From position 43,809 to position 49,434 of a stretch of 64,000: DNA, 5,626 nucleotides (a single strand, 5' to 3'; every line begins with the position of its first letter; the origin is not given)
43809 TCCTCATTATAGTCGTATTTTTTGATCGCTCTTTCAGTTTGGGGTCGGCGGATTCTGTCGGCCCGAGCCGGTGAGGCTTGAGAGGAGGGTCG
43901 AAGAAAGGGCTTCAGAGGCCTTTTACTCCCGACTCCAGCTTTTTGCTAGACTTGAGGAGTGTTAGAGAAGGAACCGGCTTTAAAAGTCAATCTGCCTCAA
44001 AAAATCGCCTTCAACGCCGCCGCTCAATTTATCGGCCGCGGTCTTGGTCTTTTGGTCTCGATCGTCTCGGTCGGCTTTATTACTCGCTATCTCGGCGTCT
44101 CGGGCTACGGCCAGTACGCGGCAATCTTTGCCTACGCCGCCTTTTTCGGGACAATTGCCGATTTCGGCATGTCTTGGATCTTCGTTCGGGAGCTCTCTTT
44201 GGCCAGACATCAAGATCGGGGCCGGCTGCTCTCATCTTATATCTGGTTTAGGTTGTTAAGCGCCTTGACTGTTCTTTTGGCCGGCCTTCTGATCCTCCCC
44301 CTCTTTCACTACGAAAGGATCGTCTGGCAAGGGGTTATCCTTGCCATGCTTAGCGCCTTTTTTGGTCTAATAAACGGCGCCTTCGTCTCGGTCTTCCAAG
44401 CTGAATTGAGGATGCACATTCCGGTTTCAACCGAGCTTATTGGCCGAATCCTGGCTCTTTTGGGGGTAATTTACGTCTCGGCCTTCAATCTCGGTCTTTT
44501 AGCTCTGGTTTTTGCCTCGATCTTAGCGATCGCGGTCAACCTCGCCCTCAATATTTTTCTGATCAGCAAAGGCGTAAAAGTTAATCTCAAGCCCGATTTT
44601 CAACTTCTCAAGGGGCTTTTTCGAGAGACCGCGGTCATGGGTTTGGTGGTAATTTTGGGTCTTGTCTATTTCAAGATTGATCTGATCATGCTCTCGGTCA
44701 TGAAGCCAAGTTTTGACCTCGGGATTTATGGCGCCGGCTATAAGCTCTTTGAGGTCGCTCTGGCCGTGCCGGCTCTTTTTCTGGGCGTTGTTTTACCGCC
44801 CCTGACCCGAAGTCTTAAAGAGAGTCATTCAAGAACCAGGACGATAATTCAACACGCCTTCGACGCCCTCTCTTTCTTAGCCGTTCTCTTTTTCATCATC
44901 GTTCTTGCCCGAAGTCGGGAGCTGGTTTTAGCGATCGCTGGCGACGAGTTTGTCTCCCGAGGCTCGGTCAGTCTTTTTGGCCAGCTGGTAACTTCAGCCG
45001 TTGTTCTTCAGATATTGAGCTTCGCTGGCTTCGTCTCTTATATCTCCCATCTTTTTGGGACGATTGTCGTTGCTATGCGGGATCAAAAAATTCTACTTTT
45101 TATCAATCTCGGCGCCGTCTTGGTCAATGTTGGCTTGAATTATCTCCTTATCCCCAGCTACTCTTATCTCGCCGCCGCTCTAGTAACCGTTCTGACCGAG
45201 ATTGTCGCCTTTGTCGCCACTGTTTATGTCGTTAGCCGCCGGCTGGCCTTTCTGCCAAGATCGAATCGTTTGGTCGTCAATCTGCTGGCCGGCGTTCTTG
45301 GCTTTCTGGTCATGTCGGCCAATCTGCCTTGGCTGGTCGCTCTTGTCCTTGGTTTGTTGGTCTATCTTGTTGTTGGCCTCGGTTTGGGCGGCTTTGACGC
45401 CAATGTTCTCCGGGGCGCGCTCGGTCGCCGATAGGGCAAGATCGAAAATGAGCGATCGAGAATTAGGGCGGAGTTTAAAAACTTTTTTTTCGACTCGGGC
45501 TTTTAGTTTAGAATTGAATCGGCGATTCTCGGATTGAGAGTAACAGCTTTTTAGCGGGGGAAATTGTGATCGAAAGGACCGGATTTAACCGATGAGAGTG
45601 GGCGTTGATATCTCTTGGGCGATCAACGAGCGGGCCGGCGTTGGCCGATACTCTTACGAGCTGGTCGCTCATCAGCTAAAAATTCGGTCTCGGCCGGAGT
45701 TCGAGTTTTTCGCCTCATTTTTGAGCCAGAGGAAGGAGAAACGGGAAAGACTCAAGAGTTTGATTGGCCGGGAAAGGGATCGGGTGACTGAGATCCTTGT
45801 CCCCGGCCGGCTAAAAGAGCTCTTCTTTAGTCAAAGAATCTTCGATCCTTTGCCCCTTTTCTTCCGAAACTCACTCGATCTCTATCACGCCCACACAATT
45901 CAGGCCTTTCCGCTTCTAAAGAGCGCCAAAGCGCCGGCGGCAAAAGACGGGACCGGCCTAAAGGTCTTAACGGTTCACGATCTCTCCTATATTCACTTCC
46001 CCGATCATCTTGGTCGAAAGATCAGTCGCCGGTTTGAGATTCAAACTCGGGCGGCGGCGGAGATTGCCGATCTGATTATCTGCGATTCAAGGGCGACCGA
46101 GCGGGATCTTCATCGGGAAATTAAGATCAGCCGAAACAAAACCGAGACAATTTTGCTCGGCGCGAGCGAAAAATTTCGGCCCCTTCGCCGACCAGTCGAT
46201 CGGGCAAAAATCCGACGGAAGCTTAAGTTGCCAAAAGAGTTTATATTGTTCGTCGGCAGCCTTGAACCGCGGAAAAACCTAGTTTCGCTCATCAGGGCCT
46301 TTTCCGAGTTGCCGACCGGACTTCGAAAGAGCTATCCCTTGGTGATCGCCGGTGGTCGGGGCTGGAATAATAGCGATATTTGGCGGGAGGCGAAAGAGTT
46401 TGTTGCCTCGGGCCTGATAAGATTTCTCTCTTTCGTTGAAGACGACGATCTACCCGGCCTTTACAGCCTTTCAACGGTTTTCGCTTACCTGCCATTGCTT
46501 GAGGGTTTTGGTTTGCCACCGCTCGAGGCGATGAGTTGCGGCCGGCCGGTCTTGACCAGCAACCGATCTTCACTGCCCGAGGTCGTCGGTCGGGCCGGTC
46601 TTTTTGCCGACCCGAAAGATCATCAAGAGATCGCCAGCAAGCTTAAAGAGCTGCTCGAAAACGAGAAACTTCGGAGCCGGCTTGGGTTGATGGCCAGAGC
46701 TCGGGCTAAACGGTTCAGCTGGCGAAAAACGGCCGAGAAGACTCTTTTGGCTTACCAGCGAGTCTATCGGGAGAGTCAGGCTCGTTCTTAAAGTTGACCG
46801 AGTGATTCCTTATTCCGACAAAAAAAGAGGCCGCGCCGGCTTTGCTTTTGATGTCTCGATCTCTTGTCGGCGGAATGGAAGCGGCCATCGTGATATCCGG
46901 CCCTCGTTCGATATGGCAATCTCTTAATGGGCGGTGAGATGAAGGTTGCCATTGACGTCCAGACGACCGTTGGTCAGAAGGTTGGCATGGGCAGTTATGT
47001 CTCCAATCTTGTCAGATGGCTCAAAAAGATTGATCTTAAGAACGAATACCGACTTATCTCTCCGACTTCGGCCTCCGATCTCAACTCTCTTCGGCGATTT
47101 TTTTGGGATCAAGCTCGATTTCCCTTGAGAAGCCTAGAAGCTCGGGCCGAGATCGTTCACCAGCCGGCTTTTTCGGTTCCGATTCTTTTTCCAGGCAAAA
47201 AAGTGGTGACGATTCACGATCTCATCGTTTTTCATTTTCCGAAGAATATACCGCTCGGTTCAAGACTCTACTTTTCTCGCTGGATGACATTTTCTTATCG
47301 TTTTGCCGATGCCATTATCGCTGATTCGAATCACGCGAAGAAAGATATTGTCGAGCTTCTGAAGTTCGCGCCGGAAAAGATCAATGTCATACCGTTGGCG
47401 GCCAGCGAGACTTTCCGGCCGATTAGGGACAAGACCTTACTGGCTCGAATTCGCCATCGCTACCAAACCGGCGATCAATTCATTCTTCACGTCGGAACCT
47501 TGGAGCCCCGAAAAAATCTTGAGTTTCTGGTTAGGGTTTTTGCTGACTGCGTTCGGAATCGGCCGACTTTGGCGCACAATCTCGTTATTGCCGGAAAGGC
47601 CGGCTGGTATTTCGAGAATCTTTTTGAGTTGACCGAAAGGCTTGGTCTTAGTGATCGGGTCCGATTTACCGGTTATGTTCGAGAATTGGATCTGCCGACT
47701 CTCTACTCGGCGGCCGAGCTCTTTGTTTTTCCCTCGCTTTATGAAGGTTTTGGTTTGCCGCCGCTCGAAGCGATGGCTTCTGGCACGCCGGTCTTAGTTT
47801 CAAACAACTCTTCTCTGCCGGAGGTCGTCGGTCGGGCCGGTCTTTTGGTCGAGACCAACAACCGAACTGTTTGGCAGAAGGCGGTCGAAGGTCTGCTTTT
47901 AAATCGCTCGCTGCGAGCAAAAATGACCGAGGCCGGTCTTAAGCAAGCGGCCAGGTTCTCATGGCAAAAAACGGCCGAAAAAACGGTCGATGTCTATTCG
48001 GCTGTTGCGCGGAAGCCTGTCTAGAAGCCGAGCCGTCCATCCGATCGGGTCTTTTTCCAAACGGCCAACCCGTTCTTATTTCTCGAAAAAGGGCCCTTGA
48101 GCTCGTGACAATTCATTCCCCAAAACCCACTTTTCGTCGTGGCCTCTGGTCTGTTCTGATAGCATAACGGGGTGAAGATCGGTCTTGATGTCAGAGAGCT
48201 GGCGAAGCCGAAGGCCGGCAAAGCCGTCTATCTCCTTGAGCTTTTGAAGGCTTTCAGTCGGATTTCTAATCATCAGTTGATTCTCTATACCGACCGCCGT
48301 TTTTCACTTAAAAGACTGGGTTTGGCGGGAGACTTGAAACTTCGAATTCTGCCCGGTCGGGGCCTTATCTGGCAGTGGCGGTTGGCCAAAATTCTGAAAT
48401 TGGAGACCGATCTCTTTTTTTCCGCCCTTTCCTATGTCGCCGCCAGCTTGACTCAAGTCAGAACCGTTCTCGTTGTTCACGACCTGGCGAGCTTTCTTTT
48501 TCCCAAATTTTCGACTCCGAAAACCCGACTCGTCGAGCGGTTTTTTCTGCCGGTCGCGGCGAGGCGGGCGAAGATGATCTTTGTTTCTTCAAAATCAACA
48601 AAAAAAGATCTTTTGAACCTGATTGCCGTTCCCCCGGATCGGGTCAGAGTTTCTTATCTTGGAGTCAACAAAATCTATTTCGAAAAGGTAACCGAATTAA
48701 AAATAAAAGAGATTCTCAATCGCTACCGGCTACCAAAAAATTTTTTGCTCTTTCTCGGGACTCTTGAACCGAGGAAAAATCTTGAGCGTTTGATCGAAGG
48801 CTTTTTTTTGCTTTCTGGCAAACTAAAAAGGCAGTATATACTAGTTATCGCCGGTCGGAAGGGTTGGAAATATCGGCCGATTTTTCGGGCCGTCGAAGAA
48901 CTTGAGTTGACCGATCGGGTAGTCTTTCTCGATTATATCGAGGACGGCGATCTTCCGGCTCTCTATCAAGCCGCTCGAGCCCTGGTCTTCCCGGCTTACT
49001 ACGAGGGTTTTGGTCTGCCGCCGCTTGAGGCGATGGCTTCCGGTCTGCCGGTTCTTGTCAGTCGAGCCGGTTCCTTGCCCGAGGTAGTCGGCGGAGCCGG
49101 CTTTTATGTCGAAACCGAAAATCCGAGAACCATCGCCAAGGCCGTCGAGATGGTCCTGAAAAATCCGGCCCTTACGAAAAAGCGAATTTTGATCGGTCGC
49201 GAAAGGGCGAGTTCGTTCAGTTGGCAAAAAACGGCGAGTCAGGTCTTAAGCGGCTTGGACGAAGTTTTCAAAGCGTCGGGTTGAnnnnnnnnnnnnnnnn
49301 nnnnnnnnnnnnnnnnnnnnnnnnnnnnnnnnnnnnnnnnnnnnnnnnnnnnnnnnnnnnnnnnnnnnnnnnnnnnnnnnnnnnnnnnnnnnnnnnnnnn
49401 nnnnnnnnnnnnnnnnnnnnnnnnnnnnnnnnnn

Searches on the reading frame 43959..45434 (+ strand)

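Call 10: search_protein_families(library=pfam, proteins=[window:43959-45434:+], max_evalue=0.001)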
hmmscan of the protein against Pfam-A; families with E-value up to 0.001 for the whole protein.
window:43959-45434:+ (491 aa): 2 families
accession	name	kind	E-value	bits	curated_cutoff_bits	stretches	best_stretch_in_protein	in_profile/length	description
PF01943.22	Polysacc_synt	-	8.5e-17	61.9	28.2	1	14-284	3-272/274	Polysaccharide biosynthesis protein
PF13440.11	Polysacc_synt_3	-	3.3e-09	36.8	23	1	41-332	2-289/293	Polysaccharide biosynthesis protein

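Call 72: search_protein_families(library=ncbifam, proteins=[window:43959-45434:+], max_evalue=1e-8)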
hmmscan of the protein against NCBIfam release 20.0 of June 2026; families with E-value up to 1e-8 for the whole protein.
window:43959-45434:+ (491 aa): 0 families

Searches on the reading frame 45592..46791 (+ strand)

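Call 10: search_protein_families(library=pfam, proteins=[window:45592-46791:+], max_evalue=0.001)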
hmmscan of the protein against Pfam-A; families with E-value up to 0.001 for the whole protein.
window:45592-46791:+ (399 aa): 6 families
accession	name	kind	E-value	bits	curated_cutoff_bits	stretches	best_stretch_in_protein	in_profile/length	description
PF00534.26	Glycos_transf_1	-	3.7e-34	118.2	26.4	1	204-369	2-170/172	Glycosyl transferases group 1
PF13692.12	Glyco_trans_1_4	-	6.5e-24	85.3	27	1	218-357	4-142/142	Glycosyl transferases group 1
PF13524.12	Glyco_trans_1_2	-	1.8e-09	38.1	25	1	247-383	14-141/144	Glycosyl transferase-like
PF13439.12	Glyco_transf_4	-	2.4e-09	37.9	28.5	1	16-188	3-163/170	Glycosyltransferase Family 4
PF20706.3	GT4-conflict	-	2.9e-07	30.3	26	1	212-381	194-382/385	Family 4 Glycosyltransferase in conflict systems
PF13579.12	Glyco_trans_4_4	-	0.0004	21.2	29.7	1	16-187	2-155/158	Glycosyl transferase 4-like domain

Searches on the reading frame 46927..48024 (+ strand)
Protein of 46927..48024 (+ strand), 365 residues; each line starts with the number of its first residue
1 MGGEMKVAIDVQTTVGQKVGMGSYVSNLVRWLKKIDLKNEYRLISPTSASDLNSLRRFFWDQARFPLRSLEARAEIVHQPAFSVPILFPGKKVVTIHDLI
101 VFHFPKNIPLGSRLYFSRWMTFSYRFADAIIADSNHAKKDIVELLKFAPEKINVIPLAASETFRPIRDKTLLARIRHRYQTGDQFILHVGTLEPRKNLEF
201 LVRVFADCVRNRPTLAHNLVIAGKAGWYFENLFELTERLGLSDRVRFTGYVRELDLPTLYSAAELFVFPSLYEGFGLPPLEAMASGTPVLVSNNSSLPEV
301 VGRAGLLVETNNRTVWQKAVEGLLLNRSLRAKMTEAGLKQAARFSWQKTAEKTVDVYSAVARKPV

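Call 10: search_protein_families(library=pfam, proteins=[window:46927-48024:+], max_evalue=0.001)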
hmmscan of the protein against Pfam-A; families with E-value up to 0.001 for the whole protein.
window:46927-48024:+ (365 aa): 6 families
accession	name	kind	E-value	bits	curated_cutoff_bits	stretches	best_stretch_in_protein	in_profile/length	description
PF00534.26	Glycos_transf_1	-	1.6e-37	129.1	26.4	1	178-339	10-171/172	Glycosyl transferases group 1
PF13692.12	Glyco_trans_1_4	-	7.4e-32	111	27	1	185-324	3-140/142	Glycosyl transferases group 1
PF20706.3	GT4-conflict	-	9.4e-15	54.9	26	1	173-351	187-383/385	Family 4 Glycosyltransferase in conflict systems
PF13439.12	Glyco_transf_4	-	5.3e-10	40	28.5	1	52-156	51-163/170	Glycosyltransferase Family 4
PF13524.12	Glyco_trans_1_2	-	1.4e-06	28.8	25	1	210-352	10-141/144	Glycosyl transferase-like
PF13579.12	Glyco_trans_4_4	-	9.3e-06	26.5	29.7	1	93-157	98-157/158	Glycosyl transferase 4-like domain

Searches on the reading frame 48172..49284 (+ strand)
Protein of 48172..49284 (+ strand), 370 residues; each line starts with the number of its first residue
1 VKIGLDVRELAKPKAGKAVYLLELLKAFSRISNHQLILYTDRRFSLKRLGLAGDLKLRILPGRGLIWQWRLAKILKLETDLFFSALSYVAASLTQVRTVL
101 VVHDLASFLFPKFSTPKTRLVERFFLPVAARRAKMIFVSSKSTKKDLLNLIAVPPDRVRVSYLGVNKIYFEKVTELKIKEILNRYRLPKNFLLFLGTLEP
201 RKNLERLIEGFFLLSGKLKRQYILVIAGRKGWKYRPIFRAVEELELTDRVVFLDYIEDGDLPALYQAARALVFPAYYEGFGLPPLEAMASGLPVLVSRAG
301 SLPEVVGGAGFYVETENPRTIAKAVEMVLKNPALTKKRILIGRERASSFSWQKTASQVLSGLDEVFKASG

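Call 10: search_protein_families(library=pfam, proteins=[window:48172-49284:+], max_evalue=0.001)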
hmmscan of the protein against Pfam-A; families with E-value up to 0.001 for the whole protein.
window:48172-49284:+ (370 aa): 5 families
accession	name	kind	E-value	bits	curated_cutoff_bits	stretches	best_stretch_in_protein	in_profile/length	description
PF00534.26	Glycos_transf_1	-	4.1e-36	124.5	26.4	1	188-339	14-166/172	Glycosyl transferases group 1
PF13692.12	Glyco_trans_1_4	-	9.3e-28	97.7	27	1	191-331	3-142/142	Glycosyl transferases group 1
PF13439.12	Glyco_transf_4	-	9e-11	42.5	28.5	1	16-166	3-167/170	Glycosyltransferase Family 4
PF20706.3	GT4-conflict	-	6.2e-10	39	26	1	201-357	211-384/385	Family 4 Glycosyltransferase in conflict systems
PF13524.12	Glyco_trans_1_2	-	7.1e-05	23.2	25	1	222-359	15-143/144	Glycosyl transferase-like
